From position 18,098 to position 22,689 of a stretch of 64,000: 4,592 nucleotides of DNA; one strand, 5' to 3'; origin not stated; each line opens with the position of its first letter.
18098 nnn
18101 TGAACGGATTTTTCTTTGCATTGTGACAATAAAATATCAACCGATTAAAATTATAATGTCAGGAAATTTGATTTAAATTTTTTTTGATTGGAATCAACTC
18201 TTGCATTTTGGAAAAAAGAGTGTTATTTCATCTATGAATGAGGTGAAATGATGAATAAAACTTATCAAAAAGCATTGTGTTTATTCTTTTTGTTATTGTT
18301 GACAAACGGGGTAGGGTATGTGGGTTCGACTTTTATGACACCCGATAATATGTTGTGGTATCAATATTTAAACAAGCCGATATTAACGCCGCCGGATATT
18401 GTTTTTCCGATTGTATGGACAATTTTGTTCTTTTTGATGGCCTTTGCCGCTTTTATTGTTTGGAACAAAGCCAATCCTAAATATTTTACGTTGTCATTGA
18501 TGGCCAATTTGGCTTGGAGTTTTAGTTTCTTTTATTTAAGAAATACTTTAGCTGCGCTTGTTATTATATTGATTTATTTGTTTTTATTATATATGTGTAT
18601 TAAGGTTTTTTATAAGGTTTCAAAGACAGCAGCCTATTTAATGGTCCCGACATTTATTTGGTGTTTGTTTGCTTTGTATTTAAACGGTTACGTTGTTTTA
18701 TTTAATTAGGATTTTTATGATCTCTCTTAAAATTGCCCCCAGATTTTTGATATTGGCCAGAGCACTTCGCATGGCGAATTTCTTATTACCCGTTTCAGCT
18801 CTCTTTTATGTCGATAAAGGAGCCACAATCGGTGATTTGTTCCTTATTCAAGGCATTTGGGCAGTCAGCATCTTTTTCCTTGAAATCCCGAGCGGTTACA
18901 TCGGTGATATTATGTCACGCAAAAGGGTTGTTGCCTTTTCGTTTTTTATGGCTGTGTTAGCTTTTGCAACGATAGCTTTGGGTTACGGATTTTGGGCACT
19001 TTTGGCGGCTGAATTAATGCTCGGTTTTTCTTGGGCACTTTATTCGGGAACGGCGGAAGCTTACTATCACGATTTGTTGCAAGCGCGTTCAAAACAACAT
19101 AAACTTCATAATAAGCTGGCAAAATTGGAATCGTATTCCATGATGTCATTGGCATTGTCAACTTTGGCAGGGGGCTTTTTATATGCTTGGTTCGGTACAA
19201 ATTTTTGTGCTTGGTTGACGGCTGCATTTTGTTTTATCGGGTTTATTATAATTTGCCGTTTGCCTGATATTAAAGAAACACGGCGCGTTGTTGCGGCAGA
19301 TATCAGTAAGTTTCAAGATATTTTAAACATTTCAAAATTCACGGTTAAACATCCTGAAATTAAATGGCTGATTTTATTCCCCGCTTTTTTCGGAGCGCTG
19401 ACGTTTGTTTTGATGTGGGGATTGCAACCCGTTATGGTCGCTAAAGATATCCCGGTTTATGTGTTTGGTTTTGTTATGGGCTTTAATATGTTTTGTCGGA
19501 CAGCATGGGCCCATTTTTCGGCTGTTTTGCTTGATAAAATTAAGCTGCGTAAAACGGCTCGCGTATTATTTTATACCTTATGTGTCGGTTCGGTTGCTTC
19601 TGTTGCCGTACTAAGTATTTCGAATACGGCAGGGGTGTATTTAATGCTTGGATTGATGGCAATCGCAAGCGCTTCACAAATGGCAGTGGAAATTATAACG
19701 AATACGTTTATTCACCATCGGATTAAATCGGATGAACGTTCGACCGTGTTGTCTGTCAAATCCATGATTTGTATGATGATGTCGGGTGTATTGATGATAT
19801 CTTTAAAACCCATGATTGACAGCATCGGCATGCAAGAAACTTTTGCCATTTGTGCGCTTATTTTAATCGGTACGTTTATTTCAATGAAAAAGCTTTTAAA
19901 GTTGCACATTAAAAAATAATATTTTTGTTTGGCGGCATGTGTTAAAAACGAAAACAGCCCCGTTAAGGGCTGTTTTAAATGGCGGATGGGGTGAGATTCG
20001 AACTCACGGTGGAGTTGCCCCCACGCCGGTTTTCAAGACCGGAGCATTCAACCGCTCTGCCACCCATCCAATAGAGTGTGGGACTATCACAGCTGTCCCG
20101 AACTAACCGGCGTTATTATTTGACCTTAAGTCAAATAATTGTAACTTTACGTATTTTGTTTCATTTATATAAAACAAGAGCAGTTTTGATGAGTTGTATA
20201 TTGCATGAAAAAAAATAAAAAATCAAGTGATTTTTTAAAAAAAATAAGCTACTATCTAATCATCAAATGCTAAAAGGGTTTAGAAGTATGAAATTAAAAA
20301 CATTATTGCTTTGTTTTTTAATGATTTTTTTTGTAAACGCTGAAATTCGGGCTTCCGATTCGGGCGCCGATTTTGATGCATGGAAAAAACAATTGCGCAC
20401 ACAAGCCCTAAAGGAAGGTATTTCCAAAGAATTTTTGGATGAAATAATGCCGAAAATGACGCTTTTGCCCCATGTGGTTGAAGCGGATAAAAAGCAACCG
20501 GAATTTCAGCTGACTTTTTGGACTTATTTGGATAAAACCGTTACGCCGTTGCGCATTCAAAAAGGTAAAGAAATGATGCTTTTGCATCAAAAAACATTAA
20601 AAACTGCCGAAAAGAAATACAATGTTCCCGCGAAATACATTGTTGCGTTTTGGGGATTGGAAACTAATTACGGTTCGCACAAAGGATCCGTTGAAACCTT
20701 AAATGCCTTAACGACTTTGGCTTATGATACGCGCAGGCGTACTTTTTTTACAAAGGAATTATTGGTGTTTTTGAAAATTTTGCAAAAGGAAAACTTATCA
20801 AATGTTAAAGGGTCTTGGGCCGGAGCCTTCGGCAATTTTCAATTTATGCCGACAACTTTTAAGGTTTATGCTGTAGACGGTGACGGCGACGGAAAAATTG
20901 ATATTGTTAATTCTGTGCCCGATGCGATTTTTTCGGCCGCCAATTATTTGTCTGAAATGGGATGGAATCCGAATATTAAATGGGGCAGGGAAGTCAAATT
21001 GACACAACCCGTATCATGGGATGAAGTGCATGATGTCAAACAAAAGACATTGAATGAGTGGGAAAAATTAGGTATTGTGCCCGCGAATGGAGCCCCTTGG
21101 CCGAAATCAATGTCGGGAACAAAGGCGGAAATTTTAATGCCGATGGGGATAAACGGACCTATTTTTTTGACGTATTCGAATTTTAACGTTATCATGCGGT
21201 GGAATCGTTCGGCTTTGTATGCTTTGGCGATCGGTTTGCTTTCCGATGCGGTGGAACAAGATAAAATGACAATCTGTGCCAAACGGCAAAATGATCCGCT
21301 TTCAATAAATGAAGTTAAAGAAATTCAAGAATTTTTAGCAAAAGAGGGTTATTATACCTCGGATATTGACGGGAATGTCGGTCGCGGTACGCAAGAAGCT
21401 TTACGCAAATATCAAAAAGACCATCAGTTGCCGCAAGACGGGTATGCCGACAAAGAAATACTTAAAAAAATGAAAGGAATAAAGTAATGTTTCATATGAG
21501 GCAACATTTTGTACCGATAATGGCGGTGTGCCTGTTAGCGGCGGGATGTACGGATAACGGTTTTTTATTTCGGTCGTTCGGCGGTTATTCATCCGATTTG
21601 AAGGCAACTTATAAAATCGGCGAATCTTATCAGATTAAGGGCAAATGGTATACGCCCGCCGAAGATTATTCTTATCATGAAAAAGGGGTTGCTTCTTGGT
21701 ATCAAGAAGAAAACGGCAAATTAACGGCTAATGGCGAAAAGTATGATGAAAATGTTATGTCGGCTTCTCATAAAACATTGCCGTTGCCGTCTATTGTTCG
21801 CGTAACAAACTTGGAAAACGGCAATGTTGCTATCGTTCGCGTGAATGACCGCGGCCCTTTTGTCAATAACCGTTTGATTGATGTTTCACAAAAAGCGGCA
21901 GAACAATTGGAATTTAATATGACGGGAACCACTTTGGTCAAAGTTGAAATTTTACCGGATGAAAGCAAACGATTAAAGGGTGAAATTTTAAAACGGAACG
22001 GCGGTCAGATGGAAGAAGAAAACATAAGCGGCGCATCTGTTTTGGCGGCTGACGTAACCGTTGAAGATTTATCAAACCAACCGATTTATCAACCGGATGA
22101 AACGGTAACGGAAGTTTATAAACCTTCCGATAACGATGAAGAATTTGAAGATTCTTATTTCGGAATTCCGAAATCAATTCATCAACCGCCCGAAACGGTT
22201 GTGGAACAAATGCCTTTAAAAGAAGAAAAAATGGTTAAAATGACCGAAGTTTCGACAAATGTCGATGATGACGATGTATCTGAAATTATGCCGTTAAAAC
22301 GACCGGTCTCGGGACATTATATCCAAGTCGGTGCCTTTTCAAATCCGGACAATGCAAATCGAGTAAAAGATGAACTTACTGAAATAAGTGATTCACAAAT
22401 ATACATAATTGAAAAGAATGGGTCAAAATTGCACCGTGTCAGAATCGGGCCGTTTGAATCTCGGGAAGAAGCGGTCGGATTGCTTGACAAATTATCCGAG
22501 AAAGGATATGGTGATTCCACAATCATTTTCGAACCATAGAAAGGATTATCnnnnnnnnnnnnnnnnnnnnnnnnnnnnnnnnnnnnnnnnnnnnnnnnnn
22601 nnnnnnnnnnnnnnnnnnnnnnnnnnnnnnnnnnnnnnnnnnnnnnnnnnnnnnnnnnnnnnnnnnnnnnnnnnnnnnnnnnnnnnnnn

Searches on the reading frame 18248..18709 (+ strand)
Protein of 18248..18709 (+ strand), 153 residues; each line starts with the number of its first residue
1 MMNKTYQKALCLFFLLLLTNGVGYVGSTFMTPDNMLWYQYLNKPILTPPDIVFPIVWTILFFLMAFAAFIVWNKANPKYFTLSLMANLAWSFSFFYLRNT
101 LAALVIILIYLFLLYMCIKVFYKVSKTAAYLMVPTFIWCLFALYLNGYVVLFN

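Call 36: search_protein_families(library=pfam, proteins=[window:18248-18709:+], max_evalue=0.00001)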
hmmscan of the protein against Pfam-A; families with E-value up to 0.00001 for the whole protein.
window:18248-18709:+ (153 aa): 1 family
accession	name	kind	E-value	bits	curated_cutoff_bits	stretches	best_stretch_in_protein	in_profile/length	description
PF03073.20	TspO_MBR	-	7.3e-35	120.3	24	1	16-149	2-143/145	TspO/MBR family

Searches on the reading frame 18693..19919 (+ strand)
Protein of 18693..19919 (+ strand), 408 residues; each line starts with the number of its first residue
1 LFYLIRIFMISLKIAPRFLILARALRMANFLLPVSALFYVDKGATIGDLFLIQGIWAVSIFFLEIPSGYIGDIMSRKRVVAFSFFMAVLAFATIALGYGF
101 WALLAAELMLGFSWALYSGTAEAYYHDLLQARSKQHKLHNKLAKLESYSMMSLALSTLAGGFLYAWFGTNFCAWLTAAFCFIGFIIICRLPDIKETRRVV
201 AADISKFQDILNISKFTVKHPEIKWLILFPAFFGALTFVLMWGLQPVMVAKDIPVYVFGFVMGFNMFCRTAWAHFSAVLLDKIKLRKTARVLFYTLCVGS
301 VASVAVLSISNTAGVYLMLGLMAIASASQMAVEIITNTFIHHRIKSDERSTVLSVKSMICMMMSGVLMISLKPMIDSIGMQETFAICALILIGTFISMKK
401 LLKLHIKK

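Call 36: search_protein_families(library=pfam, proteins=[window:18693-19919:+], max_evalue=0.00001)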
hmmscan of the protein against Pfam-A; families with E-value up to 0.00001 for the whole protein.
window:18693-19919:+ (408 aa): 2 families
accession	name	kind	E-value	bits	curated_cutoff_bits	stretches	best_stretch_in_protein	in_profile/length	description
PF07690.21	MFS_1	-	9.7e-19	67.9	33.4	1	32-362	16-341/347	Major Facilitator Superfamily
PF05977.19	MFS_3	-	6e-07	28.7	27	1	50-327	48-319/524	Transmembrane secretion effector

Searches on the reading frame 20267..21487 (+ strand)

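Call 36: search_protein_families(library=pfam, proteins=[window:20267-21487:+], max_evalue=0.00001)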
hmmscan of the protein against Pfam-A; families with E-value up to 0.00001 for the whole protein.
window:20267-21487:+ (406 aa): 2 families
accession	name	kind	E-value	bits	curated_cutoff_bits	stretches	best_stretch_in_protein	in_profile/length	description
PF13406.11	SLT_2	-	2e-105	352.6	24.3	1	36-327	2-292/292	Transglycosylase SLT domain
PF01471.23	PG_binding_1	-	2.8e-16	59.9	23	1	348-402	3-57/57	Putative peptidoglycan binding domain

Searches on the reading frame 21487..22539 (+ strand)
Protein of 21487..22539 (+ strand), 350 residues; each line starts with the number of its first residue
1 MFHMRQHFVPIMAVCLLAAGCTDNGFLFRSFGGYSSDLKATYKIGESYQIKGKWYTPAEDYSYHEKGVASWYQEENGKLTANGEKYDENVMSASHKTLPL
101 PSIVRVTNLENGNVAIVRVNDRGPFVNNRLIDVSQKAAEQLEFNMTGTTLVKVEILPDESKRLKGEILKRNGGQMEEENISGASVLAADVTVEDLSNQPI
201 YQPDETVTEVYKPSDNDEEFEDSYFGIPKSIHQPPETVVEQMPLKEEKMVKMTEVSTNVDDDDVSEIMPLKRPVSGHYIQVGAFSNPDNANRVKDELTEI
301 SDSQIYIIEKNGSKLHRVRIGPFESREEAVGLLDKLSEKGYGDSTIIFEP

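Call 36: search_protein_families(library=pfam, proteins=[window:21487-22539:+], max_evalue=0.00001)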
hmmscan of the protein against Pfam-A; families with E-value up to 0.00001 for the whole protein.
window:21487-22539:+ (350 aa): 2 families
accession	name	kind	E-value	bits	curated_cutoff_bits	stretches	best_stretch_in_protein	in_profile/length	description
PF03330.24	DPBB_1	-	1.4e-22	80.2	28.8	1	65-152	2-82/83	Lytic transglycolase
PF05036.18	SPOR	-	6.5e-17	62.1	21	1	275-346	3-74/76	SPOR domain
